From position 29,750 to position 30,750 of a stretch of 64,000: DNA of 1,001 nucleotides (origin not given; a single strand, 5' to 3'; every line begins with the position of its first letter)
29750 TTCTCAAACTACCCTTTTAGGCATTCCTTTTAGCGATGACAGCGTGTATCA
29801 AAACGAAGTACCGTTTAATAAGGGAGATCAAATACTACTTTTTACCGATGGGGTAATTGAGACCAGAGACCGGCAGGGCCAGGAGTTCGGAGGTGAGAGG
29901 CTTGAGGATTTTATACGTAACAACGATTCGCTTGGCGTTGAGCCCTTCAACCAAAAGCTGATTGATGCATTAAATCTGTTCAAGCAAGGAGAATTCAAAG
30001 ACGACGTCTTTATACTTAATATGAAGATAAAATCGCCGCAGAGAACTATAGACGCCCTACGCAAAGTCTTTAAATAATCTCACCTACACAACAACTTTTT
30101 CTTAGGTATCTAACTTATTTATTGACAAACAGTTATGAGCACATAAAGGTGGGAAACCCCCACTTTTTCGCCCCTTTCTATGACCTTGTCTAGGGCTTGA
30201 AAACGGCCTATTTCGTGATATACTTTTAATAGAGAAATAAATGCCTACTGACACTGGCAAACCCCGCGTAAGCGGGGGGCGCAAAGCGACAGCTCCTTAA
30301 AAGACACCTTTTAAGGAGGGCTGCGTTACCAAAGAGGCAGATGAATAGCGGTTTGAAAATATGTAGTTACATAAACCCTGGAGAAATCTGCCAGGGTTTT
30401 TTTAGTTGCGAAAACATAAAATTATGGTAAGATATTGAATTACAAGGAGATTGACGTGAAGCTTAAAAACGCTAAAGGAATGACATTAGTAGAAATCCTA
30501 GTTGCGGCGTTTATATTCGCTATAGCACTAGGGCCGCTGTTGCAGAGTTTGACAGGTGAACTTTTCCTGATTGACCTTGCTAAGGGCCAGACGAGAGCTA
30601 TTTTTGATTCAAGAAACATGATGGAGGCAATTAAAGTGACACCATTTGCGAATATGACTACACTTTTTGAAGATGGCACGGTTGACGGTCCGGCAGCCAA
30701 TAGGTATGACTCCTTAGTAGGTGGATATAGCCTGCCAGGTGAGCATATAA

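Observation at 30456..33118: Riboswitch-controlled plus-strand I-J-K-like operon is a diverged complete copy of the minus-strand J-K cassettes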

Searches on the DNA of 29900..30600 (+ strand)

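Call 9: search_rna_families(source=window, start=29900, end=30600, threshold=evalue, max_evalue=1, show_alignments=3)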
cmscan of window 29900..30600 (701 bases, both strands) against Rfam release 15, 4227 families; matches with E-value up to 1: 4.
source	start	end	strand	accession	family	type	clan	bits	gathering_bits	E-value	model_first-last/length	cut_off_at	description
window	30247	30334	+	RF03167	c-di-GMP-I-GGC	Cis-reg; riboswitch;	CL00126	61.5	59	4.9e-14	1-80/80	no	c-di-GMP-I-GGC riboswitch aptamer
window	30366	30468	-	RF02449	ncr1015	Gene; sRNA;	-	24.8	60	0.39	1-121/121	no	Bacillus sRNA ncr1015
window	30325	30403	+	RF01733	atoC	Cis-reg;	-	21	50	0.41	1-93/93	no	atoC RNA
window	30371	30455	-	RF02701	PsrR1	Gene; sRNA;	-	18.4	42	0.86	1-79/79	no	Photosynthesis regulatory RNA1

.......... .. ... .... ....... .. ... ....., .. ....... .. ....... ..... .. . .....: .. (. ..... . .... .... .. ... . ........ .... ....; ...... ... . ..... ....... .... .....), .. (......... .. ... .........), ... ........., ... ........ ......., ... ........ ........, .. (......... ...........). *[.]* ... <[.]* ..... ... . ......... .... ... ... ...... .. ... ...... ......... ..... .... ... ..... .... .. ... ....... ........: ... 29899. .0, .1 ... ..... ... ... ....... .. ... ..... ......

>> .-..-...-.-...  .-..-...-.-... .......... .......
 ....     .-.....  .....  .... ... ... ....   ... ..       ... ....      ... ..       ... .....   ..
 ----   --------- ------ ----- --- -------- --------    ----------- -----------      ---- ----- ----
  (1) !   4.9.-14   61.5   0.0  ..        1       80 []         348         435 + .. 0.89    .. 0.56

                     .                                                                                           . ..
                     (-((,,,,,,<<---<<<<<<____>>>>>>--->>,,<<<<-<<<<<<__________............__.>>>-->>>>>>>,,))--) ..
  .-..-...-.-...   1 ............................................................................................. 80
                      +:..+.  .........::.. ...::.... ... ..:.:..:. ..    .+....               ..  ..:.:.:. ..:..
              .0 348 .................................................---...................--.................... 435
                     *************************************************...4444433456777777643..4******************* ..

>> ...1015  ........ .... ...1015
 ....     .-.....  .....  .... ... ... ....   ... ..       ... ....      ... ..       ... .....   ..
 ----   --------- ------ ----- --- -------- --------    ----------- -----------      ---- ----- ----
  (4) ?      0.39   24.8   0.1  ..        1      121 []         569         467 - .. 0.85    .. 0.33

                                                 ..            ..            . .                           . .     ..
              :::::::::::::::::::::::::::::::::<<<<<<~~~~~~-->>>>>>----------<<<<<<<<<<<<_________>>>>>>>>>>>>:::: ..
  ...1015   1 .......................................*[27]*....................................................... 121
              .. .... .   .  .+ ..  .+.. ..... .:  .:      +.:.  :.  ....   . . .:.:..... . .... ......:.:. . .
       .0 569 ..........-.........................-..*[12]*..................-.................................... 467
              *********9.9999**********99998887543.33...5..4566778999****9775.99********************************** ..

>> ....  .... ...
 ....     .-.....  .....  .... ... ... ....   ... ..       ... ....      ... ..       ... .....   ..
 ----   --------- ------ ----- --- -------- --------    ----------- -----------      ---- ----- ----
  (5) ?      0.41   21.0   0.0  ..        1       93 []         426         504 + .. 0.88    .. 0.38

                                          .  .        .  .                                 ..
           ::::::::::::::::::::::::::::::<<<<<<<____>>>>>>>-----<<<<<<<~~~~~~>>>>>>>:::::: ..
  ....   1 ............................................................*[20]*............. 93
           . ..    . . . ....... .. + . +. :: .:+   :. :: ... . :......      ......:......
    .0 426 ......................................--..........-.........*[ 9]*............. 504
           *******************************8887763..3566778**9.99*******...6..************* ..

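Call 44: build_rna_model(alignment_id=A4)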
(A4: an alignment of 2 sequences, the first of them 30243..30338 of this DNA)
Model R1 built from alignment A4 (2 sequences, 96 columns); structure: RNAalifold consensus.
model positions 96; base pairs 22; branch points 1; effective number of sequences 1.1; information 0.595 bits per position. Calibrated on 0.2 Mb of random sequence (short: E-values are rough).
structure used (alignment columns):
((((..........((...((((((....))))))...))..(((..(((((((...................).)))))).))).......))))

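Call 47: search_with_rna_model(model_id=R1, sources=[window, L001, L003, L005, L007, L008, L009, L010, L011, L012, L013, L014, L015, L016, L017, L018, L019, L020, L021, L022, L023, L024, L025, L026, L027, L028, L029, L030, L031, L032, L033, L034, L035, L036, L037, L038, L039, L040, L041, L042, L043, L044, L045, L046, L047, L048, L049, L050, L051, L052, L053, L054, L055, L056, L057, L058, L059, L060, L061, L062, L063, L064, L065, L066, L067, L068, L069, L070, L071, L072, L073, L074, L075, L076, L077, L078, L079, L080, L081, L082, L083, L084, L085, L086, L087, L088], max_evalue=1, make_alignment=true)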
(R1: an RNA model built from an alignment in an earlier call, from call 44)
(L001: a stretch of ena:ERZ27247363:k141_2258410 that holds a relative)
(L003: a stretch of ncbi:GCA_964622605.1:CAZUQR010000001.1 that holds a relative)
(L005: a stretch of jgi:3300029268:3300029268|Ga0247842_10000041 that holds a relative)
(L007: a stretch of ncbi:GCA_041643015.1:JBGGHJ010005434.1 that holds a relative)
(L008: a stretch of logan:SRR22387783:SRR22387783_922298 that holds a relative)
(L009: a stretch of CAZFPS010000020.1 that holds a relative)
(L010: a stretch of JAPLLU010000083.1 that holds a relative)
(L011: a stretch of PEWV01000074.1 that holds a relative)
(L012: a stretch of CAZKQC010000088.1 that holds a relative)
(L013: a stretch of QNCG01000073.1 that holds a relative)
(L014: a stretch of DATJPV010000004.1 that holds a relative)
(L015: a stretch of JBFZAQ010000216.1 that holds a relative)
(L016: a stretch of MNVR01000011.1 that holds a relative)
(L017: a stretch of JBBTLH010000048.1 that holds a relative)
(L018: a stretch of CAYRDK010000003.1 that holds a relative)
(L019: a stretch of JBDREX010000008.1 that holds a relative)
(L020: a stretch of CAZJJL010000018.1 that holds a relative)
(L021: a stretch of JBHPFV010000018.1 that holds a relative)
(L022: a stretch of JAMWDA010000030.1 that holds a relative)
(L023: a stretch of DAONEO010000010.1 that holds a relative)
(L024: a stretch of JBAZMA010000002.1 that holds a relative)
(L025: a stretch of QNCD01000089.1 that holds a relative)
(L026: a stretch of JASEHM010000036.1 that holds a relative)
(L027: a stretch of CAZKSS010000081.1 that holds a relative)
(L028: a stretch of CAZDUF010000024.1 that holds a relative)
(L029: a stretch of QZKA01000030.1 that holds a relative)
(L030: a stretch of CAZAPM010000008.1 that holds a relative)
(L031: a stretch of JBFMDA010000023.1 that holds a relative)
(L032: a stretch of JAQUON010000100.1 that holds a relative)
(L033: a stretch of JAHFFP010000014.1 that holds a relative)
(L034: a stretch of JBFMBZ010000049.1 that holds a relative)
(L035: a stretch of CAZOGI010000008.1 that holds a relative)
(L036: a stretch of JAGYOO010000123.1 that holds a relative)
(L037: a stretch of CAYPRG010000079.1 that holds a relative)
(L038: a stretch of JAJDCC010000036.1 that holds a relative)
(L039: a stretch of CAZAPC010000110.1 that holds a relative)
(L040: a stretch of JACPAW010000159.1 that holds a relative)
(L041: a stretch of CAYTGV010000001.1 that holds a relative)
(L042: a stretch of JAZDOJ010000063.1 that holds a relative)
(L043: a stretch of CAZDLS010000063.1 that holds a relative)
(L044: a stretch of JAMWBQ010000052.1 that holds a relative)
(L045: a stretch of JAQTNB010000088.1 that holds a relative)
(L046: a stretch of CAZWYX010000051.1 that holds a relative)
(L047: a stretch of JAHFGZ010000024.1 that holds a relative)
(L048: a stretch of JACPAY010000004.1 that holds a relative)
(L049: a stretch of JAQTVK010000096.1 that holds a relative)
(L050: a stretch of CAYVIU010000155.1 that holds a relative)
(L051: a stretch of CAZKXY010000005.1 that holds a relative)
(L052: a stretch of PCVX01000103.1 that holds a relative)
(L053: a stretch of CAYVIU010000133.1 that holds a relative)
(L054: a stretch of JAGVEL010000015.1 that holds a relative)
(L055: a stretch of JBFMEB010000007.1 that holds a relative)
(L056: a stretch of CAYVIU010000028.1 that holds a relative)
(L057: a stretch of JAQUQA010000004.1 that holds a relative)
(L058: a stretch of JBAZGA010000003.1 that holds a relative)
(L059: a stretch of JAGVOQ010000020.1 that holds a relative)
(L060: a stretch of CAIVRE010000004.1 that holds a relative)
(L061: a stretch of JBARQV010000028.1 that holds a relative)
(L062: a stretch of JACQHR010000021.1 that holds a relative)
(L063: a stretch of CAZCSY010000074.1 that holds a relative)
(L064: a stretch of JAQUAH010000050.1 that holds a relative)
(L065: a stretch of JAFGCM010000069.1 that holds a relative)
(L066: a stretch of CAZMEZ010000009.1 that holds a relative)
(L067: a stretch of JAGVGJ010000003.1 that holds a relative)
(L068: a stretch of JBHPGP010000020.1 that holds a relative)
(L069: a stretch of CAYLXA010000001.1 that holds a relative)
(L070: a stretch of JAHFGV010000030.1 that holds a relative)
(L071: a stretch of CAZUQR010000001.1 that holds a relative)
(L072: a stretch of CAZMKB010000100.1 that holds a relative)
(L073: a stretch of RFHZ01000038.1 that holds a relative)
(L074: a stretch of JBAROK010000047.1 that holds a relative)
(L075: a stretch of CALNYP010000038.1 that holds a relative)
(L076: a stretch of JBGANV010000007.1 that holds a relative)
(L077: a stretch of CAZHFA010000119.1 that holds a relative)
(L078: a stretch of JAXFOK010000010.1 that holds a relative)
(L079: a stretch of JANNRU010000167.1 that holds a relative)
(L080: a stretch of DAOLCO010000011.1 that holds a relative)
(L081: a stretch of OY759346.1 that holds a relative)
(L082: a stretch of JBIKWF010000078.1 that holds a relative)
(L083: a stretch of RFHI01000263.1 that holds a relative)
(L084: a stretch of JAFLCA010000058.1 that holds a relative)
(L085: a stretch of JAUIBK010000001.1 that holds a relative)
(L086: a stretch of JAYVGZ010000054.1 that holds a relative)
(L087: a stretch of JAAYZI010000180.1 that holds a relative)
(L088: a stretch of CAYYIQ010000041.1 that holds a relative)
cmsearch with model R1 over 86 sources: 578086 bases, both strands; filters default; matches with E-value up to 1: 13.
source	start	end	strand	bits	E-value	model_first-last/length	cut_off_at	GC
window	30243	30338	+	114.9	2e-34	1-96/96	no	0.57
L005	4845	4933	+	102.3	3e-30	1-96/96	no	0.51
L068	531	623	+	41.6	3.8e-10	1-96/96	no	0.52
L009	1204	1296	+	38.4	4.4e-09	1-96/96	no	0.55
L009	4158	4250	+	35.3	4.4e-08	1-96/96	no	0.53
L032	290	421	+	30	2.6e-06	1-96/96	no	0.58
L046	131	242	+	28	1.1e-05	1-96/96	no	0.63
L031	1271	1402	+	27.3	2e-05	1-96/96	no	0.54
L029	1276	1407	+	26.4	4.1e-05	1-96/96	no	0.54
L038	1273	1365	+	24.7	0.00014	1-96/96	no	0.59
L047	19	129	+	22.3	0.00093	1-96/96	no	0.63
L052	1182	1273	+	21.3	0.0019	1-96/96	no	0.71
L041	1220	1270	+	13.4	0.78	1-96/96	no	0.61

Alignment A5: 13 matches aligned to the model, 190 columns, each read 5' to 3' on its own strand. Consensus structure (alignment columns), stored with it:
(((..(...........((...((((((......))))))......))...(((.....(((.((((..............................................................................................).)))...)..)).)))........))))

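Call 48: build_rna_model(alignment_id=A5)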
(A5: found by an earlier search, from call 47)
Model R2 built from alignment A5 (13 sequences, 190 columns); structure: stored with the alignment.
model positions 80; base pairs 22; branch points 1; effective number of sequences 3.67; information 0.708 bits per position. Calibrated on 0.2 Mb of random sequence (short: E-values are rough).
structure used (alignment columns):
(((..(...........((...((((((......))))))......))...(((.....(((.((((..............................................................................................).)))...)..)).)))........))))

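Call 49: search_with_rna_model(model_id=R2, sources=[window, L001, L003, L005, L007, L008, L009, L010, L011, L012, L013, L014, L015, L016, L017, L018, L019, L020, L021, L022, L023, L024, L025, L026, L027, L028, L029, L030, L031, L032, L033, L034, L035, L036, L037, L038, L039, L040, L041, L042, L043, L044, L045, L046, L047, L048, L049, L050, L051, L052, L053, L054, L055, L056, L057, L058, L059, L060, L061, L062, L063, L064, L065, L066, L067, L068, L069, L070, L071, L072, L073, L074, L075, L076, L077, L078, L079, L080, L081, L082, L083, L084, L085, L086, L087, L088], max_evalue=0.1, make_alignment=true)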
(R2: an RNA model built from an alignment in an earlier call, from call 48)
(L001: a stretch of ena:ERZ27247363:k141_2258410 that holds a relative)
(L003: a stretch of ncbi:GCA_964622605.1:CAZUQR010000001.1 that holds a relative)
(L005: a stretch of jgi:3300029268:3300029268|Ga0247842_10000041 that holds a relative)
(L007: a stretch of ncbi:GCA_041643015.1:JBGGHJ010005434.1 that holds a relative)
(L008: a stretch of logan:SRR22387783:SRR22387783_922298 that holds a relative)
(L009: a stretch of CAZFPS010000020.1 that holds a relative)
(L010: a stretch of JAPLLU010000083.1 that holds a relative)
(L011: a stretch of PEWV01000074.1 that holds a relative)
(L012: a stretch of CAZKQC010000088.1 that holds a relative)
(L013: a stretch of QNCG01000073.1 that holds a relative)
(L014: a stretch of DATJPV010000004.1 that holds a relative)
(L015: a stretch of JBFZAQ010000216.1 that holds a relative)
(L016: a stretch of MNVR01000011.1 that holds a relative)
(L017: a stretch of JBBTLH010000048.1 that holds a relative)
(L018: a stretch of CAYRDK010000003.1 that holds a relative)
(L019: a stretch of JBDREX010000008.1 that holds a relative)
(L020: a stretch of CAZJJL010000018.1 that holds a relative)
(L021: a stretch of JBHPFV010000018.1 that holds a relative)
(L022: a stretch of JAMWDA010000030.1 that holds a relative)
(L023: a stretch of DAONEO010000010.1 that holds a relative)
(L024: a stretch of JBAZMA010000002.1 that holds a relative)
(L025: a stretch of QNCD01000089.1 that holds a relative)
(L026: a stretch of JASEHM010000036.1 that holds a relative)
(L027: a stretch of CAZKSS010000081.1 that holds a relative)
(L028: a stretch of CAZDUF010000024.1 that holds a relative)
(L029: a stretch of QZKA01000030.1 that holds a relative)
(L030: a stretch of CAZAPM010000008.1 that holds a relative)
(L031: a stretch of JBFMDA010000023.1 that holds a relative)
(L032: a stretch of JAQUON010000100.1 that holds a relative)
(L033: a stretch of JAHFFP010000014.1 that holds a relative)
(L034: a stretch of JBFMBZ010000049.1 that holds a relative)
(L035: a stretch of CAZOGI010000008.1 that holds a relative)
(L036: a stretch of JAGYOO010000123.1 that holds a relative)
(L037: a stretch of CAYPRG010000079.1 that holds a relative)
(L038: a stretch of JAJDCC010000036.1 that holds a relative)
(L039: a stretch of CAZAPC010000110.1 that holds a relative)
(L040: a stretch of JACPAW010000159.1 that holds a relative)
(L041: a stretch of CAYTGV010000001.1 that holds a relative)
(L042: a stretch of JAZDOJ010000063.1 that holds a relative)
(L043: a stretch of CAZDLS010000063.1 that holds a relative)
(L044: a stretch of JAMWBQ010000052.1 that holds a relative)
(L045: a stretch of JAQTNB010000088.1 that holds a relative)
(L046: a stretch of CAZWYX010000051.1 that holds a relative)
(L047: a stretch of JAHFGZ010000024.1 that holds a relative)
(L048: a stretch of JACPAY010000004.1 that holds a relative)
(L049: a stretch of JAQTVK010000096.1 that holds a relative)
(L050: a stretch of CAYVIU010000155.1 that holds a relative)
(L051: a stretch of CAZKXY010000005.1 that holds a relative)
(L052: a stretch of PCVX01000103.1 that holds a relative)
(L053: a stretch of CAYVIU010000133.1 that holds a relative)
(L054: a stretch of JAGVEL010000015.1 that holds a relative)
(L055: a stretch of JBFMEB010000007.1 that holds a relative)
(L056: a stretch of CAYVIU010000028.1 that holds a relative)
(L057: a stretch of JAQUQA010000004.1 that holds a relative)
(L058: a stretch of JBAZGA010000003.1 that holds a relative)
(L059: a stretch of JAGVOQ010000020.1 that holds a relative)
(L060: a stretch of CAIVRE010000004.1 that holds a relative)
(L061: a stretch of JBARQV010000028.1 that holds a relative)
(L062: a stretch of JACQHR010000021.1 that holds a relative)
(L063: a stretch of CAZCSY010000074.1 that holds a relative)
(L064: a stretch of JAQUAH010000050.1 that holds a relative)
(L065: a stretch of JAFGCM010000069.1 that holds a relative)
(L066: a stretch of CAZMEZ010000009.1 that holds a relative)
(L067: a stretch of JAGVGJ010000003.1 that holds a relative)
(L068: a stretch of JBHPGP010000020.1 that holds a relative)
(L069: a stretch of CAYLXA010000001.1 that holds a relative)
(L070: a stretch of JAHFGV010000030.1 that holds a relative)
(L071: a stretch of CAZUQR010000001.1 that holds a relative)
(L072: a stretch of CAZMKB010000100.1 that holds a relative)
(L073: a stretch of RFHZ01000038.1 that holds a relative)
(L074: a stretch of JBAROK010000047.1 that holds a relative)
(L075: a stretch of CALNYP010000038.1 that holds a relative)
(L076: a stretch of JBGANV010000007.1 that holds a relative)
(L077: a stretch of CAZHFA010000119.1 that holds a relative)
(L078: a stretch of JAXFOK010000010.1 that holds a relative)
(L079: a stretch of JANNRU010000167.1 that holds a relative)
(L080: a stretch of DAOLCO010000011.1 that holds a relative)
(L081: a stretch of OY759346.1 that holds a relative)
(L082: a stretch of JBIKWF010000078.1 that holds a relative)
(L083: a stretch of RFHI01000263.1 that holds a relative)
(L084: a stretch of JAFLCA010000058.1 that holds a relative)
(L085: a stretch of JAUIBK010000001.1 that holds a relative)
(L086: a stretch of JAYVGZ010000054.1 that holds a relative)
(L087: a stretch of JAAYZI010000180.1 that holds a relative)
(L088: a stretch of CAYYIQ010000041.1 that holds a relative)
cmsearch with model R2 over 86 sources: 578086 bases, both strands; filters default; matches with E-value up to 0.1: 14.
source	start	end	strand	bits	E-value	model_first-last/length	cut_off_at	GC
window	30243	30338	+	80.9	1.9e-23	1-80/80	no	0.57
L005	4845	4933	+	80.8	2e-23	1-80/80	no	0.51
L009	4158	4250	+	61.3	6.7e-17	1-80/80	no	0.53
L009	1204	1296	+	60.1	1.7e-16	1-80/80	no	0.55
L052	1182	1273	+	59.8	2.2e-16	1-80/80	no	0.71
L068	533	623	+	59.5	2.8e-16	1-80/80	no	0.52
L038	1273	1365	+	58.9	4.2e-16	1-80/80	no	0.59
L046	131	242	+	56.3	3.1e-15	1-80/80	no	0.63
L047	19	129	+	56.2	3.4e-15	1-80/80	no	0.63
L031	1271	1402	+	52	8.4e-14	1-80/80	no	0.54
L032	290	421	+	51.1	1.7e-13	1-80/80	no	0.58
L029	1276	1407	+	49.5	5.8e-13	1-80/80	no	0.54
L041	1220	1270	+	28.7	5.4e-06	1-80/80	no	0.61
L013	3032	3115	+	16.6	0.059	1-80/80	no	0.48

Alignment A6: 14 matches aligned to the model, 169 columns, each read 5' to 3' on its own strand. Consensus structure (alignment columns), stored with it:
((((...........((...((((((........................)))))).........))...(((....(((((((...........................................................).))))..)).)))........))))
